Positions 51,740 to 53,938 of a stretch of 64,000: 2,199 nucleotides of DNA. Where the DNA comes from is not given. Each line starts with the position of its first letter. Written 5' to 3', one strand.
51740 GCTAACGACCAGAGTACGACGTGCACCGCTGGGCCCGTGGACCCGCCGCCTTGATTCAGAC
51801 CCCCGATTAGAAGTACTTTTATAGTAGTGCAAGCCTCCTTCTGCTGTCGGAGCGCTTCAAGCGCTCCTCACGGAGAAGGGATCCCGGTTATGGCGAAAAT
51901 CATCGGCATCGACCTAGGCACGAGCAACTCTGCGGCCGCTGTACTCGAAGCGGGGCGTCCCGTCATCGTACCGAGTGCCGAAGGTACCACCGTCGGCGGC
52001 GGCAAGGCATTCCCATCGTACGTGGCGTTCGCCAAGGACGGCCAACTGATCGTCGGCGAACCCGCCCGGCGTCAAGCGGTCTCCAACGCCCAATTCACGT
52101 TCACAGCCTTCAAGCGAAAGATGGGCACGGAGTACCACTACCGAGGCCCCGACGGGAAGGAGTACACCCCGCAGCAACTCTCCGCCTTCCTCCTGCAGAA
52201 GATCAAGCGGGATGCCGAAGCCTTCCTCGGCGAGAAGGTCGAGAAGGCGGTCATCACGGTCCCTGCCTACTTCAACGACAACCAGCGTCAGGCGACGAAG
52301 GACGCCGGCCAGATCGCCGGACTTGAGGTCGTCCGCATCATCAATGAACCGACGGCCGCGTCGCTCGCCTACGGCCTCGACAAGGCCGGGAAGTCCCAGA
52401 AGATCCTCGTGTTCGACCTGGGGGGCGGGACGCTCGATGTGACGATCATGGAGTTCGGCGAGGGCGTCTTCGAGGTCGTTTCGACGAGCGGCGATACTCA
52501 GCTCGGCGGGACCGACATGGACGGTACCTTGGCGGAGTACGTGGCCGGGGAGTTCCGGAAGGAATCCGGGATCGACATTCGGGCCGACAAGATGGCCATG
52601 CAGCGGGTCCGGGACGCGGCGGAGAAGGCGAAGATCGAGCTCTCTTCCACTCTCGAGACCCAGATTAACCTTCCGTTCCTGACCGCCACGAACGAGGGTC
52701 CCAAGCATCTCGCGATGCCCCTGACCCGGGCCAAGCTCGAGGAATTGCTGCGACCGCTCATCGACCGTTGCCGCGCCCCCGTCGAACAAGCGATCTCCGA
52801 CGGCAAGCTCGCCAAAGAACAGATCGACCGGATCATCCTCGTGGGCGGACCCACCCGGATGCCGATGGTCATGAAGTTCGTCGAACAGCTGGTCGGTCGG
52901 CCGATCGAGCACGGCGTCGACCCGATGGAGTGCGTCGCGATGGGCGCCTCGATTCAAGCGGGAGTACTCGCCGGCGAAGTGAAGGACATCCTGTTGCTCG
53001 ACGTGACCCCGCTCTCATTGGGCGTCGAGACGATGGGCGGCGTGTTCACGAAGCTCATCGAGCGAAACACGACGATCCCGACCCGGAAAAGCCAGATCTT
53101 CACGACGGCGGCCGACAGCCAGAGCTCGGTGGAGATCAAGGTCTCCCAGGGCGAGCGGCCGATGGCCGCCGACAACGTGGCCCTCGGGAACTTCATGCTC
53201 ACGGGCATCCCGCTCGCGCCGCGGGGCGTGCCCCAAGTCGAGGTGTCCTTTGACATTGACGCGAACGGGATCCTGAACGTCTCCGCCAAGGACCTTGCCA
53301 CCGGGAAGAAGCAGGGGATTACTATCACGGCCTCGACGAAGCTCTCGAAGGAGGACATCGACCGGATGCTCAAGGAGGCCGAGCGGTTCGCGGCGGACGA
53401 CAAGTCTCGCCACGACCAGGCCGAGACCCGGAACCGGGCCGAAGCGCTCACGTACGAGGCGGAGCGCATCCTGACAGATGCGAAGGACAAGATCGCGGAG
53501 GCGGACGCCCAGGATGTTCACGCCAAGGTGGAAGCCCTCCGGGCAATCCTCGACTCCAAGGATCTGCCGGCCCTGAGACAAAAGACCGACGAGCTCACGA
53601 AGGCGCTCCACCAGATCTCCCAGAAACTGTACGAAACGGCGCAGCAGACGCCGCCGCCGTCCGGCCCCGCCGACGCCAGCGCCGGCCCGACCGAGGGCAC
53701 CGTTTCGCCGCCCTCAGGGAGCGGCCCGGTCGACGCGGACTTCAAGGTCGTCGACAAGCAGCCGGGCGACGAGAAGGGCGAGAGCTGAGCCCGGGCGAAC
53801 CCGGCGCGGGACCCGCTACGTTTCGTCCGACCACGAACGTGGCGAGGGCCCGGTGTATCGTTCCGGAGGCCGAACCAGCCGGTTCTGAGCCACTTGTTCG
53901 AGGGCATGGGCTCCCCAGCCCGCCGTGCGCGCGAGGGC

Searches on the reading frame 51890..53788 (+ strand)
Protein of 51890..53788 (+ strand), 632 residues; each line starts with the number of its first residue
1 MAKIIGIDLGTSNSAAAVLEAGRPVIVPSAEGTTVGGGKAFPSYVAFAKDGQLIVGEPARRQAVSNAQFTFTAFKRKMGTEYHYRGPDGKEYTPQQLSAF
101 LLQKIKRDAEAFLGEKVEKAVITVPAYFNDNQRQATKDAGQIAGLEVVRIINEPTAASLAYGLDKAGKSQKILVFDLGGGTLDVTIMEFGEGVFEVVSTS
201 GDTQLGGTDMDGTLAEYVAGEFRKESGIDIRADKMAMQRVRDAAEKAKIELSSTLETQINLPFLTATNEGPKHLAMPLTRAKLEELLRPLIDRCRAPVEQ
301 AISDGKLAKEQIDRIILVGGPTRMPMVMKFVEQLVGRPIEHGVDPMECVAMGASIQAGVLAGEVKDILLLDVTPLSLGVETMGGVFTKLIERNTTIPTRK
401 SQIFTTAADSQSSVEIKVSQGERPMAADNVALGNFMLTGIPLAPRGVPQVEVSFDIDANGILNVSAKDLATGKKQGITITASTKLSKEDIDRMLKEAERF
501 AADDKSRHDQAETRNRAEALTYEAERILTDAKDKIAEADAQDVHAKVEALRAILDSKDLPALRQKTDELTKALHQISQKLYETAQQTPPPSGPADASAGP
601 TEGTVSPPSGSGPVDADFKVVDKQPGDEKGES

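Call 6: search_protein_families(library=pfam, proteins=[window:51890-53788:+])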
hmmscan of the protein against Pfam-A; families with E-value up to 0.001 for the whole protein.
window:51890-53788:+ (632 aa): 2 families
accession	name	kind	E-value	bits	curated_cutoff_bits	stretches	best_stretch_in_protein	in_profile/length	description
PF00012.26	HSP70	-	1.4e-223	744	20.6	2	89-582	105-599/599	Hsp70 protein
PF06723.19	MreB_Mbl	-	1.1e-17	64.3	27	1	105-355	81-317/327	MreB/Mbl protein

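Call 7: find_related_loci(query=window:51890-53788:+, collection=genome_contigs, flank=6000)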
Query window:51890-53788:+ (632 aa) in genome_contigs; peptide patterns used: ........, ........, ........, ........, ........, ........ (x = any residue, [..] = any of these).
600 stretches matched a pattern (row limit reached: there are more); 598 encode a relative of the query (tblastn E <= 1e-3); the best 80 are kept; 80 distinct loci.
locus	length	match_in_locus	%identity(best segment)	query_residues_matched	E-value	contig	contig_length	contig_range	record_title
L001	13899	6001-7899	77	1-632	0e+0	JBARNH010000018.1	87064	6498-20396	MAG: Thermoplasmata archaeon isolate MFD06118_ilm_asm_bin36 k127_594883, whole genome shotgun sequence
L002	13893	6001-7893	79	1-632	0e+0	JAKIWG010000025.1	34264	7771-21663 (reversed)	MAG: Thermoplasmata archaeon isolate AcS5-116 NODE_3358_length_34264_cov_8.522436, whole genome shotgun sequence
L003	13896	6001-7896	77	1-632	0e+0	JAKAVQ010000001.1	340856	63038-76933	MAG: Thermoplasmata archaeon isolate YP4.bin112 NODE_14_length_340856_cov_4.546299, whole genome shotgun sequence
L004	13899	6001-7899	76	1-632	0e+0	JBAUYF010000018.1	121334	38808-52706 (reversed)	MAG: Thermoplasmata archaeon isolate MFD09290_ilm_asm_bin4 k127_378633, whole genome shotgun sequence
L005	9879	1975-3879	77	1-632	0e+0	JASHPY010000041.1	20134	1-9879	MAG: Thermoplasmata archaeon isolate JOPF061 JOPF_A07C_contig_47445, whole genome shotgun sequence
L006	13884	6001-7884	75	1-629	0e+0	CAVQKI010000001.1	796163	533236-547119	MAG: uncultured Thermoplasmata archaeon isolate MFD00008.bin.2.14 genome assembly, contig: contig_34877, whole genome sh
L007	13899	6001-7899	76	1-631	0e+0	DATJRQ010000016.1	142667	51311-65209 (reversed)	MAG TPA_asm: Thermoplasmata archaeon isolate SMAG_U14971 k141_3035052, whole genome shotgun sequence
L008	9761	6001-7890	76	1-630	0e+0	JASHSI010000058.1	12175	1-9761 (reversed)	MAG: Thermoplasmata archaeon isolate JOPF123 JOPF_A01C_contig_105565, whole genome shotgun sequence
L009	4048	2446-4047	80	1-535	0e+0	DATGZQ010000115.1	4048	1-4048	MAG TPA_asm: Thermoplasmata archaeon isolate SMAG_U10668 k141_356558, whole genome shotgun sequence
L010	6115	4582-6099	81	1-507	0e+0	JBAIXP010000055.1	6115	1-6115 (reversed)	MAG: Thermoplasmata archaeon isolate bin_222 c_000026604254, whole genome shotgun sequence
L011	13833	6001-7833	67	1-623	0e+0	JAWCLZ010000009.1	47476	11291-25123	MAG: Methanocellales archaeon isolate JZ-2_201705_bins_257 JZ-2_201705_bins_257_scaffold_9, whole genome shotgun sequenc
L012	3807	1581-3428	69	3-621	0e+0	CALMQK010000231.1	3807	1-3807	MAG TPA_asm: uncultured euryarchaeote isolate ERR2868536_bin.126_CONCOCT_v1.1_MAG genome assembly, contig: ERZ841185.682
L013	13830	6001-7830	67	1-624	0e+0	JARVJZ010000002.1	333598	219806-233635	MAG: Nitrososphaeria archaeon isolate DRTY6_bin.124 NODE_2_length_333598_cov_10.6211, whole genome shotgun sequence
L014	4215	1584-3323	70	1-582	0e+0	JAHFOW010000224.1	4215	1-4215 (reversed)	MAG: Planctomycetota bacterium isolate nzgw512 NODE_32176_length_4216_cov_6.338462, whole genome shotgun sequence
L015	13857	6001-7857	68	1-623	0e+0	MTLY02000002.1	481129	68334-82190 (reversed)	MAG: Candidatus Hecatella orcuttiae isolate JdFR-11 NRA7_48_15_length_481129_cov_239, whole genome shotgun sequence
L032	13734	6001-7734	69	3-581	0e+0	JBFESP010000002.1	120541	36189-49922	MAG: Thermoplasmata archaeon isolate Mix_mud06.2021.04.53 k141_2442342_length_120541_cov_18.9854, whole genome shotgun s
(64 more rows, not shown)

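Call 19: find_homologous_proteins(query=window:51890-53788:+, max_evalue=1e-100)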
Query window:51890-53788:+ (632 aa): 8000 proteins with E <= 1e-100 among 8000 candidates; the best 120 are listed.
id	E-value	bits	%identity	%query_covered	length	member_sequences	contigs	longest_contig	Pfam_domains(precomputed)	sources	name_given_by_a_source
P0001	0.0e+0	1229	88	100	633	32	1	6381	PF00012.27,PF06723.20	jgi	jgi:molecular chaperone DnaK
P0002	0.0e+0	1226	90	100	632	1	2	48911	PF00012.27,PF06723.20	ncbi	-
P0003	0.0e+0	1219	88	100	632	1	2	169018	PF00012.27,PF02782.23,PF06723.20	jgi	jgi:molecular chaperone DnaK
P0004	0.0e+0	1161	84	100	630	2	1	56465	PF00012.27,PF06723.20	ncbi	-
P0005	0.0e+0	1157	84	100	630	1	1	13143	PF00012.27,PF06723.20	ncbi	-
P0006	0.0e+0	1151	82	100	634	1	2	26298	PF00012.27,PF06723.20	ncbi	-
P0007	0.0e+0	1127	81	100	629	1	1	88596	PF00012.27,PF06723.20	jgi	jgi:molecular chaperone DnaK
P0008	0.0e+0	1101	80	100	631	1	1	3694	PF00012.27,PF06723.20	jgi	jgi:molecular chaperone DnaK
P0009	0.0e+0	1101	79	100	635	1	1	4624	PF00012.27,PF06723.20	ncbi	-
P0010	0.0e+0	1093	80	100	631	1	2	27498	PF00012.27,PF06723.20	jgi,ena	-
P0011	0.0e+0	1092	80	100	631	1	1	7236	PF00012.27,PF06723.20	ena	-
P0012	0.0e+0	1092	79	100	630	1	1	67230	PF00012.27,PF06723.20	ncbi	-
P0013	0.0e+0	1091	79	100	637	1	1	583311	PF00012.27,PF02782.23,PF06723.20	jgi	jgi:molecular chaperone DnaK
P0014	0.0e+0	1087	79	100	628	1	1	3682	PF00012.27,PF06723.20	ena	-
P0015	0.0e+0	1085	79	100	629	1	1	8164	PF00012.27,PF06723.20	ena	-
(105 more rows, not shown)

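Call 20: find_encoding_contigs(protein=P0002, flank=10000, max_places=3)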
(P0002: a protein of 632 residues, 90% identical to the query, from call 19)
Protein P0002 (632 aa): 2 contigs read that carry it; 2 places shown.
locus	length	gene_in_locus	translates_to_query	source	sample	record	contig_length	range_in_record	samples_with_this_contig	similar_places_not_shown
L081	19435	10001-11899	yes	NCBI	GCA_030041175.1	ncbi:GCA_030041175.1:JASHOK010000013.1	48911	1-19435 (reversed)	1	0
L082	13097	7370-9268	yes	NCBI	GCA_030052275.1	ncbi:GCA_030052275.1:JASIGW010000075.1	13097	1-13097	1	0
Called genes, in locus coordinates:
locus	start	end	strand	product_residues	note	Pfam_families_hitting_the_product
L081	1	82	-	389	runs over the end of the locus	PF00108:Thiolase_N, PF02803:Thiolase_C, PF22691:Thiolase_C_1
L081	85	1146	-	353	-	PF01154:HMG_CoA_synt_N (weak), PF08541:ACP_syn_III_C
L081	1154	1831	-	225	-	-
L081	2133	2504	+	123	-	-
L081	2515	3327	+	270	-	PF09754:PAC2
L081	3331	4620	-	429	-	PF00266:Aminotran_5, PF00155:Aminotran_1_2 (weak)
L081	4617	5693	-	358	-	PF01546:Peptidase_M20, PF07687:M20_dimer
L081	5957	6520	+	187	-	-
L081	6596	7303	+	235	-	PF14417:MEDS (faint)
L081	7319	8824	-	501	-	PF07088:GvpD_P-loop, PF06745:ATPase (faint)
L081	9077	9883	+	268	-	PF13489:Methyltransf_23, PF08242:Methyltransf_12 (weak)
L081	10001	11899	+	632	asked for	PF00012:HSP70, PF06723:MreB_Mbl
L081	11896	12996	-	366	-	PF00285:Citrate_synt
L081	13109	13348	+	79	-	PF01423:LSM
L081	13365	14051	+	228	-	PF01982:CTP-dep_RFKase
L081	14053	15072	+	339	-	PF04055:Radical_SAM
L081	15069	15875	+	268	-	PF02540:NAD_synthase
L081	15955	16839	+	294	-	PF14811:TPD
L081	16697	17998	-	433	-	PF13393:tRNA-synt_His, PF00587:tRNA-synt_2b, PF03129:HGTP_anticodon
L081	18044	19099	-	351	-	-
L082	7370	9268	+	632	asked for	PF00012:HSP70, PF06723:MreB_Mbl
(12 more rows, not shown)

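Call 21: find_encoding_contigs(protein=P0003, flank=10000, max_places=3)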
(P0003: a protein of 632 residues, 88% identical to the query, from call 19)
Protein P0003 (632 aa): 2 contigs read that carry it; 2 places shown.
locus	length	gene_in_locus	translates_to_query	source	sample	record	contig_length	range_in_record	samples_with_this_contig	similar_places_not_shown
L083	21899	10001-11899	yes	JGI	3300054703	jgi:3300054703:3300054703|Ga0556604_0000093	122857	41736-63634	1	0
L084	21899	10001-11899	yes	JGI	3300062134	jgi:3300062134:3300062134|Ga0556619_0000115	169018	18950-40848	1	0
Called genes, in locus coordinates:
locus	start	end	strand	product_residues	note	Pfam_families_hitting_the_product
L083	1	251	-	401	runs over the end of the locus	PF13439:Glyco_transf_4, PF13579:Glyco_trans_4_4, PF20706:GT4-conflict (weak), PF00534:Glycos_transf_1, PF13692:Glyco_trans_1_4, PF13524:Glyco_trans_1_2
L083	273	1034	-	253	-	PF05763:DUF835 (weak)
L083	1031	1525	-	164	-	PF12172:zf-ChsH2 (weak), PF01796:OB_ChsH2_C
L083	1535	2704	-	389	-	PF00108:Thiolase_N, PF02803:Thiolase_C, PF22691:Thiolase_C_1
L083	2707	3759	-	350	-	PF08541:ACP_syn_III_C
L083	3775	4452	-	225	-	PF12844:HTH_19 (faint)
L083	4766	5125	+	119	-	-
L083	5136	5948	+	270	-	PF09754:PAC2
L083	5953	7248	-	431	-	PF00266:Aminotran_5, PF01212:Beta_elim_lyase (weak)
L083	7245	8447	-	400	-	PF01546:Peptidase_M20, PF07687:M20_dimer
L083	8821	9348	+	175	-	-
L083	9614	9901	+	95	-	-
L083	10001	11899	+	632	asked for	PF00012:HSP70, PF06723:MreB_Mbl, PF02782:FGGY_C (faint)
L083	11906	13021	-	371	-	PF00285:Citrate_synt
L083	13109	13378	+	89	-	PF01423:LSM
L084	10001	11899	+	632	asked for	PF00012:HSP70, PF06723:MreB_Mbl, PF02782:FGGY_C (faint)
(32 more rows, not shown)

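Call 22: find_encoding_contigs(protein=P0001, flank=5000, max_places=3)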
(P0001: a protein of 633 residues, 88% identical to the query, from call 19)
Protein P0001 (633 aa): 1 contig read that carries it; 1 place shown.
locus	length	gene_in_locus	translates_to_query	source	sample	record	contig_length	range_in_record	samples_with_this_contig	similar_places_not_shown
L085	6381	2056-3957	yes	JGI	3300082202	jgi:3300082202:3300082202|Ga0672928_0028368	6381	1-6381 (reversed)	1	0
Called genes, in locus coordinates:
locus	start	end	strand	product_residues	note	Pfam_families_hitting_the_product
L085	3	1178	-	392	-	?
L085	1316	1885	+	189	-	PF07301:DUF1453 (weak)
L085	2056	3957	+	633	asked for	PF00012:HSP70, PF06723:MreB_Mbl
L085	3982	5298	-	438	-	PF00285:Citrate_synt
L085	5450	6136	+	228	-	PF12802:MarR_2 (faint), PF01982:CTP-dep_RFKase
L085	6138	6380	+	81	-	?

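Call 23: find_encoding_contigs(protein=P0004, flank=5000, max_places=2)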
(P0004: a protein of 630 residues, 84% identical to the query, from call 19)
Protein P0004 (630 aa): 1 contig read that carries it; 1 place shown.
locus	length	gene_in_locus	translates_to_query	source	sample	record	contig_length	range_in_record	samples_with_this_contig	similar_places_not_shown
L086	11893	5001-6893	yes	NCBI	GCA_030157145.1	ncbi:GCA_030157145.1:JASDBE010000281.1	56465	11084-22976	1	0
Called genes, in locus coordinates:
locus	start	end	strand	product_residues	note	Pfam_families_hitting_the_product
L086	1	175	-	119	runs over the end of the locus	-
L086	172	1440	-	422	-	PF00266:Aminotran_5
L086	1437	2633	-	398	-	PF01546:Peptidase_M20, PF07687:M20_dimer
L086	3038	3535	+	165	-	-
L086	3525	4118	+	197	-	-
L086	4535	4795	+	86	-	-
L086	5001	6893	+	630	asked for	PF00012:HSP70, PF06723:MreB_Mbl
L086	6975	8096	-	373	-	PF00285:Citrate_synt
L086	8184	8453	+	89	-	PF01423:LSM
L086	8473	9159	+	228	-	PF01982:CTP-dep_RFKase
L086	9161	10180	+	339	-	PF04055:Radical_SAM (weak)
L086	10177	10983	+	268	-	PF02540:NAD_synthase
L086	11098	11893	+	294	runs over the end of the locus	PF14811:TPD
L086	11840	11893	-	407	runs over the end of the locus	PF13393:tRNA-synt_His, PF00587:tRNA-synt_2b, PF03129:HGTP_anticodon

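Call 24: find_encoding_contigs(protein=P0005, flank=5000, max_places=2)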
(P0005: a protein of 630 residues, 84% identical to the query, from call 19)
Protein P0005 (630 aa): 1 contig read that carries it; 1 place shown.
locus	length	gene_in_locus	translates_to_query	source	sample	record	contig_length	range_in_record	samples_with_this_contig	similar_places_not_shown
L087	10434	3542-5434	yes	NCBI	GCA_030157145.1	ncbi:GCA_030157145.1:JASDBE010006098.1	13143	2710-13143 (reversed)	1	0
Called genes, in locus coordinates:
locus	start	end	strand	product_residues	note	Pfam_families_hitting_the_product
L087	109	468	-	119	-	-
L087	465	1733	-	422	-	PF00266:Aminotran_5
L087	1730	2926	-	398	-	PF01546:Peptidase_M20, PF07687:M20_dimer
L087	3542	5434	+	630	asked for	PF00012:HSP70, PF06723:MreB_Mbl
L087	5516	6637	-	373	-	PF00285:Citrate_synt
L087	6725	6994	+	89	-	PF01423:LSM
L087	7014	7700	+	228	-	PF01982:CTP-dep_RFKase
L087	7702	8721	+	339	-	PF04055:Radical_SAM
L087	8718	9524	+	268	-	PF02540:NAD_synthase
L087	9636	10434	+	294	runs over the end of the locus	PF14811:TPD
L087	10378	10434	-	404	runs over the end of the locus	PF13393:tRNA-synt_His, PF00587:tRNA-synt_2b, PF03129:HGTP_anticodon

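Call 25: find_encoding_contigs(protein=P0006, flank=5000, max_places=2)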
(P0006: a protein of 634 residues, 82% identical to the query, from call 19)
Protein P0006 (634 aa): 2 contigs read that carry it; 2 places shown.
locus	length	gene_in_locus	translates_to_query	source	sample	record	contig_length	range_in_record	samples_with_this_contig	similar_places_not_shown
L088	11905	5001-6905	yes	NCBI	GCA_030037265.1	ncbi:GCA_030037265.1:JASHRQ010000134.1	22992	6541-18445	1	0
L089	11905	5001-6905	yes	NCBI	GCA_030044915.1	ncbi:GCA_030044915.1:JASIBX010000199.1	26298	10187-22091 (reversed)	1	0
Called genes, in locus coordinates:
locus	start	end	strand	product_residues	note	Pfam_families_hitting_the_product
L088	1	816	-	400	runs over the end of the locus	PF01546:Peptidase_M20, PF07687:M20_dimer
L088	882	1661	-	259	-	-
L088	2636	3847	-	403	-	PF00872:Transposase_mut (faint), PF13610:DDE_Tnp_IS240, PF13683:rve_3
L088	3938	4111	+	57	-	-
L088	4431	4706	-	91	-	-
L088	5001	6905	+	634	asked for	PF00012:HSP70, PF06723:MreB_Mbl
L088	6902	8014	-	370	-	PF00285:Citrate_synt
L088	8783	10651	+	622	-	-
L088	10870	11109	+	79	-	PF01423:LSM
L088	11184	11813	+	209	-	PF01982:CTP-dep_RFKase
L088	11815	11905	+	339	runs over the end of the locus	PF04055:Radical_SAM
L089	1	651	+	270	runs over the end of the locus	PF09754:PAC2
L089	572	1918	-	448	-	PF00266:Aminotran_5, PF00155:Aminotran_1_2 (faint), PF01212:Beta_elim_lyase (weak)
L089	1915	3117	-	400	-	PF01546:Peptidase_M20, PF07687:M20_dimer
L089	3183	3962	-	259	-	-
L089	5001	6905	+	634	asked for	PF00012:HSP70, PF06723:MreB_Mbl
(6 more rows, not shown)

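Call 26: find_encoding_contigs(protein=P0007, flank=5000, max_places=2)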
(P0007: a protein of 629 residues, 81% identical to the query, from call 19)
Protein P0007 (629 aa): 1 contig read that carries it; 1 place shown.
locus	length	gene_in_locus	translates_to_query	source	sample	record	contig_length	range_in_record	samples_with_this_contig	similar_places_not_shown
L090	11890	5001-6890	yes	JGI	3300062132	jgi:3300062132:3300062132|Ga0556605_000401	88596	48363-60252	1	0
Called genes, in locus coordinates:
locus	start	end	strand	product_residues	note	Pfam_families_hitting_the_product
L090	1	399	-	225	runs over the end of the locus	-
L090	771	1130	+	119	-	-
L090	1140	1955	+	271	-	PF09754:PAC2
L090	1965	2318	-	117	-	-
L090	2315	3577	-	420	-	PF00266:Aminotran_5, PF00155:Aminotran_1_2 (faint)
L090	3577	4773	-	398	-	PF01546:Peptidase_M20, PF07687:M20_dimer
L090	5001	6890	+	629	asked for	PF00012:HSP70, PF06723:MreB_Mbl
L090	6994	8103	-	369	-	PF00285:Citrate_synt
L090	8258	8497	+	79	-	PF01423:LSM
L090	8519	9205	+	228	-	PF01982:CTP-dep_RFKase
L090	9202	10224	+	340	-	PF04055:Radical_SAM (weak)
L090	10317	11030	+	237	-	PF02540:NAD_synthase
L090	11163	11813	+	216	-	PF03807:F420_oxidored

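Call 61: find_homologous_proteins(query=L032:7957-9114:+, max_evalue=1e-20)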
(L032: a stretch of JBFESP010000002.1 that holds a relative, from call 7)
Query L032:7957-9114:+ (385 aa): 7988 proteins with E <= 1e-20 among 8000 candidates; the best 120 are listed.
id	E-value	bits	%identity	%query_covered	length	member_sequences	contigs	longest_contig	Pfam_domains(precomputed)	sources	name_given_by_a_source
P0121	2.2e-234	796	90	100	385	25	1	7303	PF00226.37,PF00684.26,PF01556.24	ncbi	-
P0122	7.4e-229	778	88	100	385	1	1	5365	PF00226.37,PF00684.26,PF01556.24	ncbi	-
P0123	6.0e-224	761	86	100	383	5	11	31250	PF00226.37,PF00684.26,PF01556.24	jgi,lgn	jgi:molecular chaperone DnaJ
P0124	2.9e-222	756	84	100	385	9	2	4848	PF00226.37,PF00684.26,PF01556.24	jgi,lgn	jgi:molecular chaperone DnaJ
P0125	7.8e-211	718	81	100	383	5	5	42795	PF00226.37,PF00684.26,PF01556.24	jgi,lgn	jgi:molecular chaperone DnaJ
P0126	7.6e-201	685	75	100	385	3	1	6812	PF00226.37,PF00684.26,PF01556.24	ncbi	-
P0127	7.7e-200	682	76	100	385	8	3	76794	PF00226.37,PF00684.26,PF01556.24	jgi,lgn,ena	-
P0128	8.9e-200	682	75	100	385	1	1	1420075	PF00226.37,PF00684.26,PF01556.24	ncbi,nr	ncbi:MAG: molecular chaperone DnaJ [Methanobacteriota archaeon]|nr:MAG: molecular chaperone DnaJ [Eu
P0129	1.4e-199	681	77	100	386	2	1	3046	PF00226.37,PF00684.26,PF01556.24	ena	-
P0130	3.1e-198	677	74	100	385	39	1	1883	PF00226.37,PF00684.26,PF01556.24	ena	-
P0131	9.1e-198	675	74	100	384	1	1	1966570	PF00226.37,PF00684.26,PF01556.24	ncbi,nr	ncbi:MAG: molecular chaperone DnaJ [Methanobacteriota archaeon]|nr:MAG: molecular chaperone DnaJ [Eu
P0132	2.4e-196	671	74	100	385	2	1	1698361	PF00226.37,PF00684.26,PF01556.24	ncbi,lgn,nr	ncbi:MAG: molecular chaperone DnaJ [Methanobacteriota archaeon]|nr:MAG: molecular chaperone DnaJ [Eu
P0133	1.6e-194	665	73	100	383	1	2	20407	PF00226.37,PF00684.26,PF01556.24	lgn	-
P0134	2.1e-194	664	74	100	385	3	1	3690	PF00226.37,PF00684.26,PF01556.24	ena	-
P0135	6.5e-193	659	74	100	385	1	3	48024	PF00226.37,PF00684.26,PF01556.24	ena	-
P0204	1.4e-175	602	67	100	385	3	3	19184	PF00226.37,PF15777.11,PF00684.26,PF01556.24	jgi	jgi:molecular chaperone DnaJ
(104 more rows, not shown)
